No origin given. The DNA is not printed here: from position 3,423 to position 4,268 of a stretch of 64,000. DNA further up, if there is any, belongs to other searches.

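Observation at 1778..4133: Foreign cassette: NadM/NadR-type nucleotidyltransferase plus two translationally coupled radical-SAM enzymes, not a pathway I can name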

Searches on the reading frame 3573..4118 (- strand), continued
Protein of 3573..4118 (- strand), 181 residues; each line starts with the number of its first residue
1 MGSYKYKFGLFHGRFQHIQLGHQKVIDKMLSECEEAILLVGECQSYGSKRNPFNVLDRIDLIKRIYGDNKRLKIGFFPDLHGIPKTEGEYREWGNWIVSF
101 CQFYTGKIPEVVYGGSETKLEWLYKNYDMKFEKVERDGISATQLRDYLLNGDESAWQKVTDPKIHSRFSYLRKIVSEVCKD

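Call 76: search_solved_structures(query=A3, max_evalue=1e-7, show_alignments=3)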
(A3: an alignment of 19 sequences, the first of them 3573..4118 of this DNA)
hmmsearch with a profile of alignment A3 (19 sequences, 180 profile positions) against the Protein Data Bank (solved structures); distinct sequences matched with E-value up to 1e-7: 5.
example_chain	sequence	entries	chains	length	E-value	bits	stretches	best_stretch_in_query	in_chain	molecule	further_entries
1f9a_A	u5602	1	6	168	1.4e-10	44.3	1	8-165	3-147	HYPOTHETICAL PROTEIN MJ0541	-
1ej2_A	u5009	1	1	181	2.4e-08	37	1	8-66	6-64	NICOTINAMIDE MONONUCLEOTIDE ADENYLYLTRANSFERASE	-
4yp5_A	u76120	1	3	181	2.5e-08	37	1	8-66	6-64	Nicotinamide-nucleotide adenylyltransferase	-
1m8j_A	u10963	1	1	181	2.6e-08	37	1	8-66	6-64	Nicotinamide-nucleotide Adenylyltransferase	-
4yp7_A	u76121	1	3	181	5.5e-08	35.9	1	8-66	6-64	Nicotinamide-nucleotide adenylyltransferase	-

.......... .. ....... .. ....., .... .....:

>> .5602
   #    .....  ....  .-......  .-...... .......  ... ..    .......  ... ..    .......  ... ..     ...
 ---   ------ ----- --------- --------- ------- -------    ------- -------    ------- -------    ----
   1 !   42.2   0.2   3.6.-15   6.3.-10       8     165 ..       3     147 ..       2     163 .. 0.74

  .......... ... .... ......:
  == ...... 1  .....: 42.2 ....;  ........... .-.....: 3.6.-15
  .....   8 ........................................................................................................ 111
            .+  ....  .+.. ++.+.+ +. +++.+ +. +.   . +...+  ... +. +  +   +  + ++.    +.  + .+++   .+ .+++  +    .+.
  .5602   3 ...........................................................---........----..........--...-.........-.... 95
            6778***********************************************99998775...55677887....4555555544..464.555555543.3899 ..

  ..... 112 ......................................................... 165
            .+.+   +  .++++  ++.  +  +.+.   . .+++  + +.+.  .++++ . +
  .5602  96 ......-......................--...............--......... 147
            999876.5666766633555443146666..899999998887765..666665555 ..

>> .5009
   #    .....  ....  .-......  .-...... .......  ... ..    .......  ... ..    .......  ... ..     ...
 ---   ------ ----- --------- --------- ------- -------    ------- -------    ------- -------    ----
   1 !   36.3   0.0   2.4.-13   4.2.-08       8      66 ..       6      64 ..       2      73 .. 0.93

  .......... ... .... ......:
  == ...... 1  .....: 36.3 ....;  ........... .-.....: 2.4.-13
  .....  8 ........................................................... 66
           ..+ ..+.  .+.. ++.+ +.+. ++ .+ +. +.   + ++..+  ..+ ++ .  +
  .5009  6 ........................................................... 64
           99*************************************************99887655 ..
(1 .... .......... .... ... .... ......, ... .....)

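Call 93: search_protein_families(library=ncbifam, proteins=[L012:10505-10945:+], max_evalue=0.001)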
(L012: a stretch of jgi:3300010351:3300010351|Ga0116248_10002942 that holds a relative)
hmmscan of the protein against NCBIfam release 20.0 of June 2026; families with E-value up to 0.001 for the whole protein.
L012:10505-10945:+ (146 aa): 11 families
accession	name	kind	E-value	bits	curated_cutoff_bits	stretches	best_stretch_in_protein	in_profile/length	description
NF006530.0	PRK08999.1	equivalog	2.2e-11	43.4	245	1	4-125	3-114/315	Nudix family hydrolase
NF001938.0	PRK00714.1-5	equivalog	5.4e-09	35.6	116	1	10-77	15-79/172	RNA pyrophosphohydrolase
TIGR00586.1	mutt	equivalog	1.8e-06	28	97.9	1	4-109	2-100/129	8-oxo-dGTP diphosphatase MutT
NF001299.0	PRK00241.1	equivalog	3.2e-06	26.8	158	1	40-125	158-240/263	NAD(+) diphosphatase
NF007834.0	PRK10546.1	equivalog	4.4e-06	26.6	156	1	14-108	10-97/135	pyrimidine (deoxy)nucleoside triphosphate diphosphatase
NF008044.0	PRK10776.1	equivalog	1.3e-05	25.1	148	1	5-104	2-94/130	8-oxo-dGTP diphosphatase MutT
NF041652.1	Nud_hyd_Dein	equivalog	2.2e-05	24.7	200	1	12-80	17-82/152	Nudix hydrolase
NF011963.0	PRK15434.1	subfamily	0.0002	21.1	146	1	17-73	27-75/159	GDP-mannose mannosyl hydrolase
NF001937.0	PRK00714.1-4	equivalog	0.00029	20.5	139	0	13-83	14-73/161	RNA pyrophosphohydrolase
TIGR02705.1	nudix_YtkD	equivalog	0.00044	19.8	154.4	1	45-79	49-83/156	RNA deprotection pyrophosphohydrolase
NF003787.0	PRK05379.1-4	equivalog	0.001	18.2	449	0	14-74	214-266/346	bifunctional nicotinamide-nucleotide adenylyltransferase/Nudix hydroxylase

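Call 100: find_related_loci(query=A3, collection=metagenome_contigs, flank=10000)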
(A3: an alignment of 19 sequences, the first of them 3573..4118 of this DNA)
Query A3 (181 aa) in metagenome_contigs; peptide patterns used: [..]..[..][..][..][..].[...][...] (x = any residue, [..] = any of these).
36 stretches matched a pattern; 13 encode a relative of the query (tblastn E <= 1e-3); 13 distinct loci.
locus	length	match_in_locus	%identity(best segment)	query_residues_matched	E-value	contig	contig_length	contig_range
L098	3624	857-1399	98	1-181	1e-123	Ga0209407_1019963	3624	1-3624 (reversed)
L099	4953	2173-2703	79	1-177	5e-100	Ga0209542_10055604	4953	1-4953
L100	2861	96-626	79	1-177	2e-102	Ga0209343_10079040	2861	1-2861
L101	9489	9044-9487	96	1-148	4e-96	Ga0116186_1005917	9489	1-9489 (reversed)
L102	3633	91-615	68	2-178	6e-86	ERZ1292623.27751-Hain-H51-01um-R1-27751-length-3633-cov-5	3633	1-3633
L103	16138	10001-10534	53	5-180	3e-68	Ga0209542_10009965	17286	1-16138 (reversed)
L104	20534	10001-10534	57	3-176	3e-67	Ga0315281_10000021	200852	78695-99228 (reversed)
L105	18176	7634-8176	51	2-180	2e-64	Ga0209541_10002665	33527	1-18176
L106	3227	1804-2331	52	5-178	2e-63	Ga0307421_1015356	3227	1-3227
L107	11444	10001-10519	51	5-175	4e-62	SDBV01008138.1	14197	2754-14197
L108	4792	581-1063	57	5-163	4e-57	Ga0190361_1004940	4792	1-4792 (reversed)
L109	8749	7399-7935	49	5-180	4e-56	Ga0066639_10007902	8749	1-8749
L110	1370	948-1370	60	5-143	2e-54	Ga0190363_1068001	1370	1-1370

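Call 106: search_protein_families(library=pfam, proteins=[L107:5238-6401:+, L107:6398-7024:+, L105:272-1543:+, L109:47-547:+, L109:544-1098:+, L109:2352-3035:+, L109:3028-4050:+, L109:4047-4826:+, L107:7742-8170:+, L102:1307-2317:+], max_evalue=0.001)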
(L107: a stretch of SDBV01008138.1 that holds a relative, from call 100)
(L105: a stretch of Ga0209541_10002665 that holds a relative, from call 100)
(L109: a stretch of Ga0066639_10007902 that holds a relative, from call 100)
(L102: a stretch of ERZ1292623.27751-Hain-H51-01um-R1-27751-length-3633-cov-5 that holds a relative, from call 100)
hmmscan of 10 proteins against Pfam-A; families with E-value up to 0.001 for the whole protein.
L107:5238-6401:+ (387 aa): 1 family
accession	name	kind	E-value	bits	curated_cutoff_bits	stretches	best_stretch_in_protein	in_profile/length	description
PF02749.22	QRPTase_N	-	2.8e-09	37.5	27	1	31-114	7-79/82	Quinolinate phosphoribosyl transferase, N-terminal domain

L107:6398-7024:+ (208 aa): 1 family
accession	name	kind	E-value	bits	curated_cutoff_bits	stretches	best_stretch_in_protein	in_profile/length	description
PF00857.26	Isochorismatase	-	1.8e-13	51.3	27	1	8-176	6-150/175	Isochorismatase domain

L105:272-1543:+ (423 aa): 1 family
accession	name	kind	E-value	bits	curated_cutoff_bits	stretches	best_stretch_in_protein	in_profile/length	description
PF00589.27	Phage_integrase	-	6.6e-06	26.4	27.1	1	271-334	109-166/172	Phage integrase family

L109:47-547:+ (166 aa): 1 family
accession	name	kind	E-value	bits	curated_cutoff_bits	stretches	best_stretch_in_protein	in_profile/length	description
PF00857.26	Isochorismatase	-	6.9e-14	52.7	27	1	53-155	75-175/175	Isochorismatase domain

L109:544-1098:+ (184 aa): 0 families

L109:2352-3035:+ (227 aa): 1 family
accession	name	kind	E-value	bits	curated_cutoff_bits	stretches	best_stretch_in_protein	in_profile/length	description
PF04973.17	NMN_transporter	-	1.1e-46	159.5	27.3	1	37-222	2-175/175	Nicotinamide mononucleotide transporter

L109:3028-4050:+ (340 aa): 4 families
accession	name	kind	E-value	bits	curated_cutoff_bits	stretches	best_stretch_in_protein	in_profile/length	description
PF13521.12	AAA_28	-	7.9e-32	111.2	27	1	169-326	1-164/164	AAA domain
PF08218.17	Citrate_ly_lig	-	7.3e-06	26.2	20.9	0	15-79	10-63/182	Citrate lyase ligase C-terminal domain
PF01467.32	CTP_transf_like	-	1.4e-05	25.8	21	1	9-64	2-52/133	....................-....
PF00503.26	G-alpha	-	0.00059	19.5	48.8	1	168-215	22-69/333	G-protein alpha subunit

L109:4047-4826:+ (259 aa): 1 family
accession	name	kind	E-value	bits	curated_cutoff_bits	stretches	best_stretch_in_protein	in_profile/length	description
PF01513.26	NAD_kinase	-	1.6e-08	35.4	25.5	1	22-99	45-120/130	ATP-NAD kinase N-terminal domain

L107:7742-8170:+ (142 aa): 2 families
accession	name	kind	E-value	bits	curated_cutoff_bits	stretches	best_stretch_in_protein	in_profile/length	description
PF00293.34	NUDIX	-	1.4e-27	96.7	21.1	1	12-130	8-133/134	NUDIX domain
PF14815.12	NUDIX_4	-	2.2e-06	27.9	35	1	12-122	4-103/113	NUDIX domain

L102:1307-2317:+ (336 aa): 2 families
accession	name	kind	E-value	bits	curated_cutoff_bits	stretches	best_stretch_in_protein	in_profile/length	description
PF04055.27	Radical_SAM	-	1.9e-08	35.1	29.5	1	147-260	4-122/166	Radical SAM superfamily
PF02310.24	B12-binding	-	8.2e-06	26.1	32.1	1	37-105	44-118/121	B12 binding domain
